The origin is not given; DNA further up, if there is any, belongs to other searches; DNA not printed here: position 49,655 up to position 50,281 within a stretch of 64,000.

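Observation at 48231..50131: MazG-like NTP pyrophosphohydrolase immediately upstream of a GIY-YIG nuclease/DUF2075 ATPase fusion: candidate two-gene defence or abortive-infection module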

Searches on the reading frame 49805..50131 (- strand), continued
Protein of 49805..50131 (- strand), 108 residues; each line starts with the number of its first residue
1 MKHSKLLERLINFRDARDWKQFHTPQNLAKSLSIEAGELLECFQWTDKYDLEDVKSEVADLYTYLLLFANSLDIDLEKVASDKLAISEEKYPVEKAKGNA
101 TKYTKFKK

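Call 101: search_solved_structures(query=A6, max_evalue=10, show_alignments=1)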
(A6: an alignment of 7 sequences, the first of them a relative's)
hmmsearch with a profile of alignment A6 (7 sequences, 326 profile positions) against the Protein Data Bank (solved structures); distinct sequences matched with E-value up to 10: 3.
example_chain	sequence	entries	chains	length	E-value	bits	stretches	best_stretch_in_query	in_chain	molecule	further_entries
6yex_A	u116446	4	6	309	1.6e-13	53.7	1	170-324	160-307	HNH endonuclease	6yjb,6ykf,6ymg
9bds_A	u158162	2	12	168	0.13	14.6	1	47-120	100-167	Transcription attenuation protein MtrB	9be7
9be8_A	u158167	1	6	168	0.28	13.5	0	47-120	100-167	Transcription attenuation protein MtrB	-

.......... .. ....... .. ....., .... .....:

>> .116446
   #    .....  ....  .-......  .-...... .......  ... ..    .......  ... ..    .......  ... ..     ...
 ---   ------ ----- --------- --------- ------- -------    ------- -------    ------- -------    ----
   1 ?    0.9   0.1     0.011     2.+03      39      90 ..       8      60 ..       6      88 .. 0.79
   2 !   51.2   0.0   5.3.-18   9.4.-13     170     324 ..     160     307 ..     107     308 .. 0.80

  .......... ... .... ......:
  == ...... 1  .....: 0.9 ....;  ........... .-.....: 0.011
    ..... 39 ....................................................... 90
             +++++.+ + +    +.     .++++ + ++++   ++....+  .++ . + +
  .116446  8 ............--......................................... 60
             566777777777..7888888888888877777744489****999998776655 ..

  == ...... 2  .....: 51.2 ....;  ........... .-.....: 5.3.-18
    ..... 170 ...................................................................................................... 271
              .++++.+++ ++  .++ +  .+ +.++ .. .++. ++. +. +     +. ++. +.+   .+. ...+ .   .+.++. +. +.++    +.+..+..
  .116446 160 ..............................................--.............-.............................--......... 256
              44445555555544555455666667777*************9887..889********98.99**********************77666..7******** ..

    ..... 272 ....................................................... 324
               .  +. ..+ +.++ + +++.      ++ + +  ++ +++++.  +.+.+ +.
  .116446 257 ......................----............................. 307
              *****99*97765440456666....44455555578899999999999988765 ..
